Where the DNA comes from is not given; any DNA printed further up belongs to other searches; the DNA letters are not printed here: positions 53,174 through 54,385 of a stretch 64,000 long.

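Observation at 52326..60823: Seven-gene aminoacyl-carrier-protein cluster built around a tRNA-independent SerRS-like ligase, with no assigned pathway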

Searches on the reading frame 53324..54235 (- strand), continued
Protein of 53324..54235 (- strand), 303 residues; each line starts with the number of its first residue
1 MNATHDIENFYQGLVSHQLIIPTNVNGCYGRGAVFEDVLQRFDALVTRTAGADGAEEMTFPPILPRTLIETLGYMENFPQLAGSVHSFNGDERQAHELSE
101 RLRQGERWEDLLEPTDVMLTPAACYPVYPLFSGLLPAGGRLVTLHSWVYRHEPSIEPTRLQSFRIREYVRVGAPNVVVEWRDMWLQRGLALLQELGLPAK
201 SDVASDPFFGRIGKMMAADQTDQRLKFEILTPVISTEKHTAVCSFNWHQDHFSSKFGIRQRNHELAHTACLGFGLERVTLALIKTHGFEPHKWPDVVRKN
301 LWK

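Call 45: get_annotated_region(hit=H22, flank=10000)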
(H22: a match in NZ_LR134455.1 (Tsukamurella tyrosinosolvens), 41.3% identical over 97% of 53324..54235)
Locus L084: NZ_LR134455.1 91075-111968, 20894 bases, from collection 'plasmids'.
description: Tsukamurella tyrosinosolvens strain NCTC13231 plasmid 13, complete sequence
organism: Tsukamurella tyrosinosolvens (NCBI taxid 57704)
taxonomy: Bacteria; Actinomycetota; Actinomycetes; Mycobacteriales; Tsukamurellaceae; Tsukamurella; Tsukamurella tyrosinosolvens
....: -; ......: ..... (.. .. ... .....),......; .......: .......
typing (MOB-suite, as given by PLSDB): non-mobilizable
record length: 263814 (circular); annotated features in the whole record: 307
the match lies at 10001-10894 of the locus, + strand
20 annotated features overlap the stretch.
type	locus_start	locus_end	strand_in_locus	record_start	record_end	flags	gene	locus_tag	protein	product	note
CDS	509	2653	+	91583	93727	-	katG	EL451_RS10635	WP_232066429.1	catalase/peroxidase HPI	GO:0006979 - response to oxidative stress [Evidence IEA]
CDS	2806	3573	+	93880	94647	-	-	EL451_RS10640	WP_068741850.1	acyl-CoA thioesterase domain-containing protein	-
CDS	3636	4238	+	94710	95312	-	-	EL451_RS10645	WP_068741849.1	hypothetical protein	-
CDS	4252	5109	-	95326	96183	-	-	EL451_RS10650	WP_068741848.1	class I SAM-dependent methyltransferase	-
CDS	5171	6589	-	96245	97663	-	-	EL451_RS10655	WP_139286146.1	hypothetical protein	-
CDS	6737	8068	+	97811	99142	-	-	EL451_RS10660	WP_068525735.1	exopolysaccharide biosynthesis polyprenyl glycosylphosphotransferase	GO:0032508 - DNA duplex unwinding [Evidence IEA]; GO:0006260 - DNA replication [Evidence IEA]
CDS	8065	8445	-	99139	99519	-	-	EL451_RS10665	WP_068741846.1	4'-phosphopantetheinyl transferase superfamily protein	-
CDS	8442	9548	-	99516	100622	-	-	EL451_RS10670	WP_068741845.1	glycosyltransferase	-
CDS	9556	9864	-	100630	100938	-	-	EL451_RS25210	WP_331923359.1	acyl carrier protein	-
CDS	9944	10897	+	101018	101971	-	-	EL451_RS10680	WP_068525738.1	amino acid--[acyl-carrier-protein] ligase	-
CDS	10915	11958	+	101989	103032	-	-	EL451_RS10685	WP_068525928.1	glycosyltransferase family 4 protein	-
CDS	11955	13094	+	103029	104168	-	-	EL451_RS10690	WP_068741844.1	glycosyltransferase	-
CDS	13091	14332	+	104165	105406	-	-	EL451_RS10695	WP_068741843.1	lipopolysaccharide biosynthesis protein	-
CDS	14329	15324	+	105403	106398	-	-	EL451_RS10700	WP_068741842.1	glycosyltransferase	-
CDS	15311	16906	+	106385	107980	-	-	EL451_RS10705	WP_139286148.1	hypothetical protein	-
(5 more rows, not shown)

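Call 60: search_protein_families(library=pfam, proteins=[L003:11225-18421:-, L068:11003-14464:+, L068:7310-8521:-, L068:6281-7309:-, L068:4870-6258:-, L068:14535-15968:+, L012:7975-8652:-, L025:3940-5274:-], max_evalue=0.00001)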
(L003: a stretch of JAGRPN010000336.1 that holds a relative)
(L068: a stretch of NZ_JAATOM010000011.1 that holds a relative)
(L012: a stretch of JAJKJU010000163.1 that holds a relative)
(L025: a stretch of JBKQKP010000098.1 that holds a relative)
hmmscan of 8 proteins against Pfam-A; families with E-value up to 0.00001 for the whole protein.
L003:11225-18421:- (2398 aa): 12 families
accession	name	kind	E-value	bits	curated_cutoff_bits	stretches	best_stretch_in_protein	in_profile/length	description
PF00109.32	ketoacyl-synt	-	6.5e-69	232.8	20.8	1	297-546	4-252/252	Beta-ketoacyl synthase, N-terminal domain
PF08659.16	KR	-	2.6e-43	148.5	22.6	1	1444-1635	1-179/180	KR domain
PF02801.28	Ketoacyl-synt_C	-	5.5e-43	146.2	20.8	1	554-670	1-118/119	Beta-ketoacyl synthase, C-terminal domain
PF00698.26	Acyl_transf_1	-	1.4e-40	140.2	32.7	1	820-1117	1-296/319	Acyl transferase domain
PF00975.26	Thioesterase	-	1.3e-28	101.2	26.4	1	2126-2364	1-220/226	Thioesterase domain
PF14765.12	PS-DH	-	1.4e-20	73.9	23.7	1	1799-1927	28-162/166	Polyketide synthase dehydratase N-terminal domain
PF21089.3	PKS_DH_N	-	1.8e-19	70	27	1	1658-1758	1-103/103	Polyketide synthase dehydratase domain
PF00550.31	PP-binding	-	3.3e-17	62.9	20.8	1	2017-2079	2-66/67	Phosphopantetheine attachment site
PF16197.11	KAsynt_C_assoc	-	1.6e-16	61.1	33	1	673-787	1-110/111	Ketoacyl-synthetase C-terminal extension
PF22621.2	CurL-like_PKS_C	-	7e-16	58.4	27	1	735-797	1-62/64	CurL-like, PKS C-terminal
PF22336.2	RhiE-like_linker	-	3e-11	43.6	27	1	739-799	2-60/67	RhiE-like, KS-MAT linker domain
PF21394.3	Beta-ketacyl_N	-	9.8e-11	42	26.9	1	1228-1384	4-153/170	Beta-ketoacyl synthase-like, N-terminal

L068:11003-14464:+ (1153 aa): 0 families

L068:7310-8521:- (403 aa): 4 families
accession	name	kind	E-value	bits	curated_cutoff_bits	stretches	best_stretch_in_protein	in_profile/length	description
PF09314.17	DUF1972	-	4.4e-15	56.2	25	1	16-189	2-185/186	Domain of unknown function (DUF1972)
PF13579.12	Glyco_trans_4_4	-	2.7e-11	44.5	29.7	1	31-188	1-158/158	Glycosyl transferase 4-like domain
PF13439.12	Glyco_transf_4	-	5.2e-11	43.3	28.5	1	31-188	2-165/170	Glycosyltransferase Family 4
PF00534.26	Glycos_transf_1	-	2.1e-08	34.4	26.4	1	208-353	15-168/172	Glycosyl transferases group 1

L068:6281-7309:- (342 aa): 2 families
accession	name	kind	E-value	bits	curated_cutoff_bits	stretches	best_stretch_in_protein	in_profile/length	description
PF02563.21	Poly_export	-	1.1e-31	109.3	28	2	115-189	2-76/77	Polysaccharide biosynthesis/export protein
PF10531.15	SLBB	-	1.5e-08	34.7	27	1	225-273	2-49/55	SLBB domain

L068:4870-6258:- (462 aa): 1 family
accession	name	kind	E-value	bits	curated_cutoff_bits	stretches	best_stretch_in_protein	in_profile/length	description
PF02706.20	Wzz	-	1.9e-08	35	25.5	1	22-114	6-90/91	Chain length determinant protein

L068:14535-15968:+ (477 aa): 0 families

L012:7975-8652:- (225 aa): 2 families
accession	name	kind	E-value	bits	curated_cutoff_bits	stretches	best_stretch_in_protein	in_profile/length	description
PF02230.22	Abhydrolase_2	-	1.5e-13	51.5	23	1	108-214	106-214/217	Phospholipase/Carboxylesterase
PF12146.15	Hydrolase_4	-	3.4e-07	30.3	27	0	93-140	62-109/239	Serine aminopeptidase, S33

L025:3940-5274:- (444 aa): 1 family
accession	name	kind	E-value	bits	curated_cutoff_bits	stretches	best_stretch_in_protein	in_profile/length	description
PF01757.29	Acyl_transf_3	-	3.4e-21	76.1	31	1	77-397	2-300/326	Acyltransferase domain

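Call 63: search_dna_similar(query=window:53324-54235:-, collection=plasmids, mode=protein, max_rows=60, rows=best)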
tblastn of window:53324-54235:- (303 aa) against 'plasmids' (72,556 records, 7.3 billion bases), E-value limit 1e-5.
Records with a match: 116; places in all: 118; records where one place covers at least 80% of the query: 103.
Best place of each record, by identity: <60% 116.
By first word of the organism name: Streptomyces 22; Rhizobium 16; Bacillus 14; Azospirillum 11; Burkholderia 10; Mycetohabitans 9; Caballeronia 7; Apilactobacillus 6; Cupriavidus 4; Shinella 3; and 8 more.
By predicted mobility (MOB-suite, as given by PLSDB): non-mobilizable 84; conjugative 19; mobilizable 13.
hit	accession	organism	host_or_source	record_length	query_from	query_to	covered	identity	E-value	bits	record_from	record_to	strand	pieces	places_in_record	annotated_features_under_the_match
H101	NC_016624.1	Azospirillum lipoferum 4B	-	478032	14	302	95%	55.3%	4e-105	343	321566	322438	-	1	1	amino acid--[acyl-carrier-protein] ligase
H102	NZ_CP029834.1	Azospirillum ramasamyi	single cell,Cow dung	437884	14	302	95%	54.6%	8e-103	336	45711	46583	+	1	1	amino acid--[acyl-carrier-protein] ligase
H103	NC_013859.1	Azospirillum sp. B510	-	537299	14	302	95%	54.6%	3e-102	335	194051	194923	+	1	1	amino acid--[acyl-carrier-protein] ligase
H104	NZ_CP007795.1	Azospirillum argentinense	Triticum aestivum L.,Root,wheat ...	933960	10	302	97%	53.6%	1e-101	333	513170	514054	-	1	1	amino acid--[acyl-carrier-protein] ligase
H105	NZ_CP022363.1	Azospirillum sp. TSH58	single cell,paddy soils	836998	10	302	97%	53.2%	3e-100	328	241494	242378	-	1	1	amino acid--[acyl-carrier-protein] ligase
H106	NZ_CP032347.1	Azospirillum brasilense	soil sample,Agricultural field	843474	10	302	97%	52.9%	3e-101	332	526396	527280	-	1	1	amino acid--[acyl-carrier-protein] ligase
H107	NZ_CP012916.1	Azospirillum brasilense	Digitaria eriantha,microbe,root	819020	10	302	97%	52.9%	6e-101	331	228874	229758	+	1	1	amino acid--[acyl-carrier-protein] ligase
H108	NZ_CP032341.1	Azospirillum brasilense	soil sample,Agricultural field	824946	10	302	97%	52.9%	6e-101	331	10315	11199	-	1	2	amino acid--[acyl-carrier-protein] ligase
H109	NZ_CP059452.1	Azospirillum brasilense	Prokaryotes,soil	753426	10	302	97%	52.9%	2e-99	327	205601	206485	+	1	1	amino acid--[acyl-carrier-protein] ligase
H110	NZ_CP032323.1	Azospirillum argentinense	soil sample,Agricultural field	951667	10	302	97%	52.5%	4e-100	328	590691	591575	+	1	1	amino acid--[acyl-carrier-protein] ligase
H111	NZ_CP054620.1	Azospirillum oryzae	cell culture,soil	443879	14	302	95%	53.3%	1e-100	330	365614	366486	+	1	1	amino acid--[acyl-carrier-protein] ligase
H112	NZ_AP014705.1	Methylobacterium aquaticum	-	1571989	9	302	97%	51.0%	2e-93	309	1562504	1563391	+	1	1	none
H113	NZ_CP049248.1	Rhizobium rhizoryzae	cell culture,soil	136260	14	302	95%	51.2%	3e-92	306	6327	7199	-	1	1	amino acid--[acyl-carrier-protein] ligase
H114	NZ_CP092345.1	Rhizobium gallicum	Phaseolus vulgaris,Cell culture,nodule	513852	6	302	98%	49.7%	2e-90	301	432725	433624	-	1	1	amino acid--[acyl-carrier-protein] ligase | DUF1839 family protein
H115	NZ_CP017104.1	Rhizobium gallicum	Phaseolus vulgaris,Whole ...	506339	9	302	97%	50.0%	8e-92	305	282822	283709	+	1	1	amino acid--[acyl-carrier-protein] ligase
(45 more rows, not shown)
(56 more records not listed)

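Call 77: get_annotated_region(hit=H31, flank=9000)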
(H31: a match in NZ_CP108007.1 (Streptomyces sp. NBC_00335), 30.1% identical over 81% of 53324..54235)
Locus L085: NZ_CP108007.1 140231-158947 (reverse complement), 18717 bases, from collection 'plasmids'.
description: Streptomyces sp. NBC_00335 plasmid unnamed1, complete sequence
organism: Streptomyces sp. NBC_00335 (NCBI taxid 2975714)
taxonomy: Bacteria; Actinomycetota; Actinomycetes; Kitasatosporales; Streptomycetaceae; Streptomyces; Streptomyces sp. NBC 00335
host: -; source: -; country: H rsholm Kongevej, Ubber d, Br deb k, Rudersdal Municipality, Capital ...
typing (MOB-suite, as given by PLSDB): non-mobilizable; replicon rep_cluster_1789
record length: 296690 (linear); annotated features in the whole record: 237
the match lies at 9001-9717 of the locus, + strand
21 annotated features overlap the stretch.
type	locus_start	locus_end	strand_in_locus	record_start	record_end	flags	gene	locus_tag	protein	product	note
CDS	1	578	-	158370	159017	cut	-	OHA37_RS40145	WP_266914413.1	4'-phosphopantetheinyl transferase superfamily protein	-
CDS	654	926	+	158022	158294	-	-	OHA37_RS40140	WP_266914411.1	acyl carrier protein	GO:0006633 - fatty acid biosynthetic process [Evidence IEA]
CDS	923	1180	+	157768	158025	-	-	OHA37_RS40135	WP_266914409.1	acyl carrier protein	GO:0006633 - fatty acid biosynthetic process [Evidence IEA]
CDS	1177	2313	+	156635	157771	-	-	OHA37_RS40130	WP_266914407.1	beta-ketoacyl synthase N-terminal-like domain-containing protein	-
CDS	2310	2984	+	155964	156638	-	-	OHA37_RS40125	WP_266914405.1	beta-ketoacyl synthase chain length factor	-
CDS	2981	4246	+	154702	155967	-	-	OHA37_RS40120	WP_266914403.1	beta-ketoacyl-[acyl-carrier-protein] synthase family protein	GO:0006633 - fatty acid biosynthetic process [Evidence IEA]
CDS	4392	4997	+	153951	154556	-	-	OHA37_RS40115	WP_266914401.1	L-2-amino-thiazoline-4-carboxylic acid hydrolase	-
CDS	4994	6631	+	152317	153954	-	-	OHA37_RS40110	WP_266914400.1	AMP-binding protein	-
CDS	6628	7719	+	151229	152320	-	-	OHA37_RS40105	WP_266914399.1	hypothetical protein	-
CDS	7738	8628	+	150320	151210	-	-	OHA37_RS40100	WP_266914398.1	diiron oxygenase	-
CDS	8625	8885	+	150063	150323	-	-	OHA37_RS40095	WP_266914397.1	acyl carrier protein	-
CDS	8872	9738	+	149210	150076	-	-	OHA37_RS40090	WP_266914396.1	aminoacyl--tRNA ligase-related protein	GO:0006418 - tRNA aminoacylation for protein translation [Evidence IEA]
CDS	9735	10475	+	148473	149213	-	-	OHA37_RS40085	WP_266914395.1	4'-phosphopantetheinyl transferase superfamily protein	-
CDS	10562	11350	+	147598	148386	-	-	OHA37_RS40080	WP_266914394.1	MBL fold metallo-hydrolase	-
CDS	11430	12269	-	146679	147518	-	fabI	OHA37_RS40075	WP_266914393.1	enoyl-ACP reductase FabI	GO:0006633 - fatty acid biosynthetic process [Evidence IEA]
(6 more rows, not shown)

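Call 78: get_annotated_region(hit=H30, flank=9000)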
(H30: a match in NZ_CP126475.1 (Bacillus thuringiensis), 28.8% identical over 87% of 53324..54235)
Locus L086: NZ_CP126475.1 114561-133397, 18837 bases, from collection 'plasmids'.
description: Bacillus thuringiensis strain DHC4 plasmid unnamed1, complete sequence
organism: Bacillus thuringiensis (NCBI taxid 1428)
taxonomy: Bacteria; Bacillota; Bacilli; Bacillales; Bacillaceae; Bacillus; Bacillus thuringiensis
host: -; source: mixed culture,termite gut; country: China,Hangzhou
typing (MOB-suite, as given by PLSDB): non-mobilizable; replicon rep_cluster_125; mating-pair formation MPF_T
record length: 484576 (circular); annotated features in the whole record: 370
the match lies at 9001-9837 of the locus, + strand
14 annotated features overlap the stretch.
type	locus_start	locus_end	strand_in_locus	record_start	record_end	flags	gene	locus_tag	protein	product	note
CDS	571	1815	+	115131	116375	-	-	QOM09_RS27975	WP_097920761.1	MFS transporter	GO:0055085 - transmembrane transport [Evidence IEA]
CDS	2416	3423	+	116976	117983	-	galE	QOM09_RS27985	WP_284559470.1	UDP-glucose 4-epimerase GalE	GO:0006012 - galactose metabolic process [Evidence IEA]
CDS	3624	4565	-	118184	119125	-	-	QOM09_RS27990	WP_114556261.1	IS3 family transposase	-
CDS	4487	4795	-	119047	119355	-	-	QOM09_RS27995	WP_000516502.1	helix-turn-helix domain-containing protein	-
CDS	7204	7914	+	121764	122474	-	-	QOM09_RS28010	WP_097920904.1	hypothetical protein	-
CDS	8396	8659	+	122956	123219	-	-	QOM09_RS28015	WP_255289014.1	acyl carrier protein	-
CDS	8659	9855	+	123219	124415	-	-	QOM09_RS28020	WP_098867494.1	aminoacyl--tRNA ligase-related protein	GO:0006418 - tRNA aminoacylation for protein translation [Evidence IEA]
CDS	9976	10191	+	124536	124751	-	-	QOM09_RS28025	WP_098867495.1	hypothetical protein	-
CDS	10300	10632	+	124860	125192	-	-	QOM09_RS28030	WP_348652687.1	aminoglycoside 6-adenylyltransferase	-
CDS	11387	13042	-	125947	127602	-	-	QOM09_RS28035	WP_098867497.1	formyltransferase family protein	GO:0009058 - biosynthetic process [Evidence IEA]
CDS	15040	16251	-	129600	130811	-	-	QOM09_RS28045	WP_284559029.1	IS110 family transposase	-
CDS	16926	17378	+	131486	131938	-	-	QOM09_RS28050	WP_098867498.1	MarR family transcriptional regulator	GO:0006355 - regulation of DNA-templated transcription [Evidence IEA]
CDS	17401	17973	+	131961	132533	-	-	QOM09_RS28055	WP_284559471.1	isochorismatase family protein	-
CDS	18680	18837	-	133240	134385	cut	-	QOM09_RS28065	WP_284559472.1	DUF418 domain-containing protein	-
